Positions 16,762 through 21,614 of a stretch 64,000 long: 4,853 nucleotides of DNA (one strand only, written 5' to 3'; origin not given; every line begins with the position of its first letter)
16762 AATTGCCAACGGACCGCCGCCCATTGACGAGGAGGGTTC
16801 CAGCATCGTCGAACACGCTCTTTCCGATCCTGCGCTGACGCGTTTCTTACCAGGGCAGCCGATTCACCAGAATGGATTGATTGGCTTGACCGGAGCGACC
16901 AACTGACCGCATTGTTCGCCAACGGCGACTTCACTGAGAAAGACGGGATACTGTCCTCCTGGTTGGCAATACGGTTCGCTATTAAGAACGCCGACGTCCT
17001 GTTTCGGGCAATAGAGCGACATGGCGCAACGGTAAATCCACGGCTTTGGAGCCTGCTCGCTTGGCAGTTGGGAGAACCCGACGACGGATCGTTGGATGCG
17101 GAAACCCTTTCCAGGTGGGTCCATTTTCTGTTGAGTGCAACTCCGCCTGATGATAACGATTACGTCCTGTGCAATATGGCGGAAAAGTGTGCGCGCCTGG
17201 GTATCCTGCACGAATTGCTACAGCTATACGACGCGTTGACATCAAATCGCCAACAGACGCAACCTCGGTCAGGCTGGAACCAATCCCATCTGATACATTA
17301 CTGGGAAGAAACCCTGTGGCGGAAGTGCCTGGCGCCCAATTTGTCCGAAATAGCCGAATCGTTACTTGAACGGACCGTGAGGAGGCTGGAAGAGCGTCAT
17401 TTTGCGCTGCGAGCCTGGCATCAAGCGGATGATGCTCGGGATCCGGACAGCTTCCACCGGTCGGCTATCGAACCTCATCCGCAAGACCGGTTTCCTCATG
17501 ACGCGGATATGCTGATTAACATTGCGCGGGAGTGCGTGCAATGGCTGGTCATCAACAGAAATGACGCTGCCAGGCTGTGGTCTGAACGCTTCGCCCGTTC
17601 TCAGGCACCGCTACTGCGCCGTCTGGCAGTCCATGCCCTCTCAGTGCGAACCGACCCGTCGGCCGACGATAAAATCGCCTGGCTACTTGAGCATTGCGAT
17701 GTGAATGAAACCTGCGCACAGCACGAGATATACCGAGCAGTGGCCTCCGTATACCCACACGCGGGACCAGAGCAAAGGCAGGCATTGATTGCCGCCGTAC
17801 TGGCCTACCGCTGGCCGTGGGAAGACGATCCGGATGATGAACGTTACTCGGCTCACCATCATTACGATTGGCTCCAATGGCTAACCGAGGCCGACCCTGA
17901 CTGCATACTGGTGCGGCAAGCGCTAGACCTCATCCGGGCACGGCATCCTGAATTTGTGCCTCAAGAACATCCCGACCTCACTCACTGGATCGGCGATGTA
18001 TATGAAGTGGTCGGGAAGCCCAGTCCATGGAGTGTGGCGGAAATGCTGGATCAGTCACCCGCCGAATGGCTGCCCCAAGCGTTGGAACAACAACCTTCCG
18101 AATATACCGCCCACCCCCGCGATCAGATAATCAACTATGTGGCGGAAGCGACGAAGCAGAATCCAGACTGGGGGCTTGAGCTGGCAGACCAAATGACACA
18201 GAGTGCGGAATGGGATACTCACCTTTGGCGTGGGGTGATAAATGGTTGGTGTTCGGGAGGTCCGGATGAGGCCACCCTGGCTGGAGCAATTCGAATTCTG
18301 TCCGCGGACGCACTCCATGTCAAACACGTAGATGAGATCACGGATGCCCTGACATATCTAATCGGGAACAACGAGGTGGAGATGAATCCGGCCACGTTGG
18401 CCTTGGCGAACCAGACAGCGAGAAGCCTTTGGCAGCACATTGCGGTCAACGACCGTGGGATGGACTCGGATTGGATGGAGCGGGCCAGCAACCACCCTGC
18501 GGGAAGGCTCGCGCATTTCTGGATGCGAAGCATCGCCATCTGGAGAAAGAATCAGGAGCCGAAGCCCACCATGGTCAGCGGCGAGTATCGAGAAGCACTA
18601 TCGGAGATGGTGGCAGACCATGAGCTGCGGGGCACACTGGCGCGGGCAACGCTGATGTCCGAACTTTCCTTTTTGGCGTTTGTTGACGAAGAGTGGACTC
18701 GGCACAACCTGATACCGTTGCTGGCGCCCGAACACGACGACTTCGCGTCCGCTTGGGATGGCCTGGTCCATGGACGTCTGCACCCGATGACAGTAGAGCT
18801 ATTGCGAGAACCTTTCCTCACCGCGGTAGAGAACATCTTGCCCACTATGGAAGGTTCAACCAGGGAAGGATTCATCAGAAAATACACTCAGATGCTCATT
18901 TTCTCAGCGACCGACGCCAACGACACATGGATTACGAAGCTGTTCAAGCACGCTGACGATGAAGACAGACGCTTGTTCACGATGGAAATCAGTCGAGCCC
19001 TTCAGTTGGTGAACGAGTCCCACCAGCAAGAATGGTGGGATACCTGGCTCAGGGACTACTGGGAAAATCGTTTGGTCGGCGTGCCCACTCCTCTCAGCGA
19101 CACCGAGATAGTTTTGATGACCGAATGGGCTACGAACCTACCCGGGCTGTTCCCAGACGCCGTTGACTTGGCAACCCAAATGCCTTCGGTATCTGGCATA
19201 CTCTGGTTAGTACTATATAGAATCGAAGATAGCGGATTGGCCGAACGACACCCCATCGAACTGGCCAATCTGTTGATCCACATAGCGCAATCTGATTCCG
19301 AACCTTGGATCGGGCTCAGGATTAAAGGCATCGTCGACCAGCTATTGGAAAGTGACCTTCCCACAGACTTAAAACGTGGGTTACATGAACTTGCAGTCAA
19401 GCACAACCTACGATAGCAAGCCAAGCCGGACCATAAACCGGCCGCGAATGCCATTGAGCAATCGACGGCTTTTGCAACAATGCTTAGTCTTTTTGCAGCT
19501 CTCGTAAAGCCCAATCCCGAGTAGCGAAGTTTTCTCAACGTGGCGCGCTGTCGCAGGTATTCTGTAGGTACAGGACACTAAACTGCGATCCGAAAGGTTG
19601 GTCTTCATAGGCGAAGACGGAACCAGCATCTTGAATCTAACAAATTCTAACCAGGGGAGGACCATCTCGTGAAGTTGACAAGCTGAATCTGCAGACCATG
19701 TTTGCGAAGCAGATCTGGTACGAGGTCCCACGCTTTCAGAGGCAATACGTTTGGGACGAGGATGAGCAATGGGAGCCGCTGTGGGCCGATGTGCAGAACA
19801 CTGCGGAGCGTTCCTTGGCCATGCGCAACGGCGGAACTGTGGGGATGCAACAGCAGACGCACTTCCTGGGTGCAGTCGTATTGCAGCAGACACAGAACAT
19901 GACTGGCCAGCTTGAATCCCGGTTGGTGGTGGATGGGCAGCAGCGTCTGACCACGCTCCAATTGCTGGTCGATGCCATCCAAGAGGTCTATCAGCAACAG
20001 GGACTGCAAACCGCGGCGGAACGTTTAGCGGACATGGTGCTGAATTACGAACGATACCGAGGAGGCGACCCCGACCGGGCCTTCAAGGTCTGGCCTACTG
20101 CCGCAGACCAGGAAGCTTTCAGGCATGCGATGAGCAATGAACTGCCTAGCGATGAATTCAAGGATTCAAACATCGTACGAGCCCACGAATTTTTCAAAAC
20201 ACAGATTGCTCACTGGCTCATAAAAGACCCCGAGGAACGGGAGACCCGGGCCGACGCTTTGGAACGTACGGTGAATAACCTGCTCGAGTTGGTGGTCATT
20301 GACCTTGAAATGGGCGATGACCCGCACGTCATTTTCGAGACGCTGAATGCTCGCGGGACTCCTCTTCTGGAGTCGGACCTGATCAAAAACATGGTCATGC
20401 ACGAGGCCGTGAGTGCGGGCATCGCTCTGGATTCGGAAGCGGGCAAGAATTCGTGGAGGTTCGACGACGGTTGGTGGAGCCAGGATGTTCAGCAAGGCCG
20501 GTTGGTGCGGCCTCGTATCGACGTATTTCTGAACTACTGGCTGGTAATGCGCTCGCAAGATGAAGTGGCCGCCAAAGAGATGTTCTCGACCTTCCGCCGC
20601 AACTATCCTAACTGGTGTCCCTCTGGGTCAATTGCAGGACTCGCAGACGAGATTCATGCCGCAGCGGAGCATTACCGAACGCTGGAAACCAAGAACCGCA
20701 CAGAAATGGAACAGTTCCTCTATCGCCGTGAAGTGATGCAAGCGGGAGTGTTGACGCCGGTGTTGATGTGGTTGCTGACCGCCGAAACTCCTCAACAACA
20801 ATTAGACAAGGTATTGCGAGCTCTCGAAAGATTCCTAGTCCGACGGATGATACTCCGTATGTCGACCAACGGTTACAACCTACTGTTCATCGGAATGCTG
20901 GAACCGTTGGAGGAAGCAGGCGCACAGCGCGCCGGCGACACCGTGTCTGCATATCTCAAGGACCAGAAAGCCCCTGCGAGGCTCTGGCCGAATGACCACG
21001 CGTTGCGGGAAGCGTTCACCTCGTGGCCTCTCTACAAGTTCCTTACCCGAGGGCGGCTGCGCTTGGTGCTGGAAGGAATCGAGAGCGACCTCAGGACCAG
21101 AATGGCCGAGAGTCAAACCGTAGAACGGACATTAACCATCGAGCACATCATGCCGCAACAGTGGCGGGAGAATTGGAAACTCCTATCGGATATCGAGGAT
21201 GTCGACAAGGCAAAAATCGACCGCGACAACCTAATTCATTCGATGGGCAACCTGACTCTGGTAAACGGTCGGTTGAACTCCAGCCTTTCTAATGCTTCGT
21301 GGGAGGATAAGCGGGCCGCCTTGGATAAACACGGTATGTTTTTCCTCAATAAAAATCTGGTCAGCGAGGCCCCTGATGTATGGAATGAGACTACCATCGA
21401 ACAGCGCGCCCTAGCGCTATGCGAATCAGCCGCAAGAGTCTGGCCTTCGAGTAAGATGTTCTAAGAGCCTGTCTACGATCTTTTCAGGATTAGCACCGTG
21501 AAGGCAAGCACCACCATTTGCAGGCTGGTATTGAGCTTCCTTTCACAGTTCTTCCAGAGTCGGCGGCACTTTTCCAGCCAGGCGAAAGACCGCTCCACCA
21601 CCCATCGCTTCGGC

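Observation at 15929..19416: SIR2 gene and the 834-aa ORF look like one ~1160-aa DSR2-like protein split by a single-nucleotide deletion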

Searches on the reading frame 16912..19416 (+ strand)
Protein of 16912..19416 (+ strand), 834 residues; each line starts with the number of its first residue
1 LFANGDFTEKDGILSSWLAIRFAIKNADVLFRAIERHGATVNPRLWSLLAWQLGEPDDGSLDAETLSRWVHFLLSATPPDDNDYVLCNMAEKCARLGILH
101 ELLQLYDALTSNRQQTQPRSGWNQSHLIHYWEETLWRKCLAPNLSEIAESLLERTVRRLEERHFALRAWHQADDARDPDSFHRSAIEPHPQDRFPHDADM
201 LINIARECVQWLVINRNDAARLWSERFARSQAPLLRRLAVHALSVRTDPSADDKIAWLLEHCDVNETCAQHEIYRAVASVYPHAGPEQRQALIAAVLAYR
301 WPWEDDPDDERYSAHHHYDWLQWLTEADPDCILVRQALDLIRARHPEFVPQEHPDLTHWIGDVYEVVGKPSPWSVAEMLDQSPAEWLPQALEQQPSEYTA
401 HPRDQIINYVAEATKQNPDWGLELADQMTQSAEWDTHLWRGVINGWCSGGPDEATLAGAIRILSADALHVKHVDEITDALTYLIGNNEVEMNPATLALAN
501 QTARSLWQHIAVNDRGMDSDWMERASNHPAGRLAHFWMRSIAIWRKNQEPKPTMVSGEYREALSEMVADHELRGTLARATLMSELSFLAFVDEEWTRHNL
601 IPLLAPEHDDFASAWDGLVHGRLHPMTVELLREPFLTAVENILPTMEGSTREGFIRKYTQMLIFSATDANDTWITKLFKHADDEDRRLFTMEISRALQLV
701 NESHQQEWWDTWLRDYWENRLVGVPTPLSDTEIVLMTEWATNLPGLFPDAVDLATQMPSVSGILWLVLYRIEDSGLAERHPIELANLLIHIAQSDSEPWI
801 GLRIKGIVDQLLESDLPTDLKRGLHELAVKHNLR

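Call 6: search_protein_families(library=pfam, proteins=[window:16912-19416:+], max_evalue=0.01)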
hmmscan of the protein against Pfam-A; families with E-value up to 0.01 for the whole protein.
window:16912-19416:+ (834 aa): 1 family
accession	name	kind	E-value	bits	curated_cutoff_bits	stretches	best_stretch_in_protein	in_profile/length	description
PF13212.11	DUF4020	-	4.1e-08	33.6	22.7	1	671-760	13-106/182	Domain of unknown function (DUF4020)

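Call 7: search_protein_families(library=padloc, proteins=[window:16912-19416:+], max_evalue=0.01)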
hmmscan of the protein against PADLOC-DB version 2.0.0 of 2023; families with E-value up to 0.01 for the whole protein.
window:16912-19416:+ (834 aa): 3 families
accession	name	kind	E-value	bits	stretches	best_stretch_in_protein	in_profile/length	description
PDLC04167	Dsr1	-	1.3e-24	84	1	165-810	571-1218/1248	-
PDLC02183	Dsr1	-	4.8e-16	55.7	1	151-810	590-1249/1275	-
PDLC04166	Dsr1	-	2.6e-06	23.5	1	182-386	551-749/1227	-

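Call 16: find_encoding_contigs(protein=window:16912-19416:+, flank=10000, max_places=6)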
Protein window:16912-19416:+ (834 aa): no gene with exactly this product is on record in the collection.

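Call 60: search_protein_families(library=ncbifam, proteins=[window:16912-19416:+], max_evalue=0.01)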
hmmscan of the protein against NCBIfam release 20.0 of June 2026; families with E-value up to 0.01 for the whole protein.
window:16912-19416:+ (834 aa): 1 family
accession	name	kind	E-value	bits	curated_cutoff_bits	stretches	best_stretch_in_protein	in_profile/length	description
NF041818.1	Dsr1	equivalog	1.1e-30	106.3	1400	1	150-812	586-1243/1263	anti-phage defense-associated sirtuin Dsr1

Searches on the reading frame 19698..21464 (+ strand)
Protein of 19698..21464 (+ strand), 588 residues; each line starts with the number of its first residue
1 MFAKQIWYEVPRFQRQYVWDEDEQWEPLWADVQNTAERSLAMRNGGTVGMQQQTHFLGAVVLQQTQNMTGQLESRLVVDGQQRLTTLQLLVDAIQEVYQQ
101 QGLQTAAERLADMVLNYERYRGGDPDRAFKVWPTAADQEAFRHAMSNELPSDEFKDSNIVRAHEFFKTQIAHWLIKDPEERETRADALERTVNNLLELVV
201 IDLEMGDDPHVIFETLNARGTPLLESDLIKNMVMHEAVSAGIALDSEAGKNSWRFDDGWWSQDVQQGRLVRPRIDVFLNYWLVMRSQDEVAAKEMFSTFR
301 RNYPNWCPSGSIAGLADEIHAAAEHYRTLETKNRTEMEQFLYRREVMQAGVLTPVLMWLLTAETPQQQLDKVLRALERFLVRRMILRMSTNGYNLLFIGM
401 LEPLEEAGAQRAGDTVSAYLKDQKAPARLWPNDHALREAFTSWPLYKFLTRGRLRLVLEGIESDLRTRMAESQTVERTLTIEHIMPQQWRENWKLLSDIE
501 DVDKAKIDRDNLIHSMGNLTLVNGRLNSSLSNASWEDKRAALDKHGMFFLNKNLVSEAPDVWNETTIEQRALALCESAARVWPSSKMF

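Call 6: search_protein_families(library=pfam, proteins=[window:19698-21464:+], max_evalue=0.01)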
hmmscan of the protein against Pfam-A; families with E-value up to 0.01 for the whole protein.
window:19698-21464:+ (588 aa): 2 families
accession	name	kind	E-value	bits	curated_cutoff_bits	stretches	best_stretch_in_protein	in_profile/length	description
PF03235.19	GmrSD_N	-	1.4e-33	117.2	33.2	1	6-233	11-198/199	GmrSD restriction endonuclease, N-terminal domain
PF07510.16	GmrSD_C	-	7.1e-26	91.2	23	1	430-576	1-137/138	GmrSD restriction endonucleases, C-terminal domain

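Call 7: search_protein_families(library=padloc, proteins=[window:19698-21464:+], max_evalue=0.01)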
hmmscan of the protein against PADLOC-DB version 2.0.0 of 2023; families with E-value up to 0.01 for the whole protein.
window:19698-21464:+ (588 aa): 31 families (the best 25 are shown)
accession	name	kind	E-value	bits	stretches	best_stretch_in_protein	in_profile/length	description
PDLC02693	Orf5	-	1.5e-89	299.5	1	7-582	8-542/543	Orf5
PDLC04155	HEC-06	-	5.1e-66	221.3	1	2-583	16-559/562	-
PDLC04154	HEC-06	-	7.5e-57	191.2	1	3-584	19-566/569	-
PDLC04157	HEC-06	-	2.6e-56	189.4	1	7-583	22-556/558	-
PDLC03655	mREase_IV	-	1.9e-54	183.2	1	2-584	12-627/629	Type IV methyl-directed restriction enzyme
PDLC02700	Orf5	-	6.9e-47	158.4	1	8-582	12-555/555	Orf5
PDLC02687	Orf5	-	1.5e-46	157.3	1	4-566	14-542/543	Orf5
PDLC02695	Orf5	-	1.6e-33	113.9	2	1-237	13-257/601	Orf5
PDLC02701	Orf5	-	3.8e-32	109.5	2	2-304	14-308/596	Orf5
PDLC02691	Orf5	-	3.1e-28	96.7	2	8-331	21-336/579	Orf5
PDLC02702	Orf5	-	5.6e-27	92.7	1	51-583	33-542/543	Orf5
PDLC02692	Orf5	-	1e-22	78.6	1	8-240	8-220/558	Orf5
PDLC02686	Orf5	-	5.3e-20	69.4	1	6-582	19-566/566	Orf5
PDLC02786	SspE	-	5.2e-18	62.8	2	4-107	20-118/766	SspE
PDLC02792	SspE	-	2.2e-17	60.7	2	460-540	621-693/771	SspE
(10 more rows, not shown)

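Call 18: find_encoding_contigs(protein=window:19698-21464:+, flank=10000, max_places=6)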
Protein window:19698-21464:+ (588 aa): no gene with exactly this product is on record in the collection.
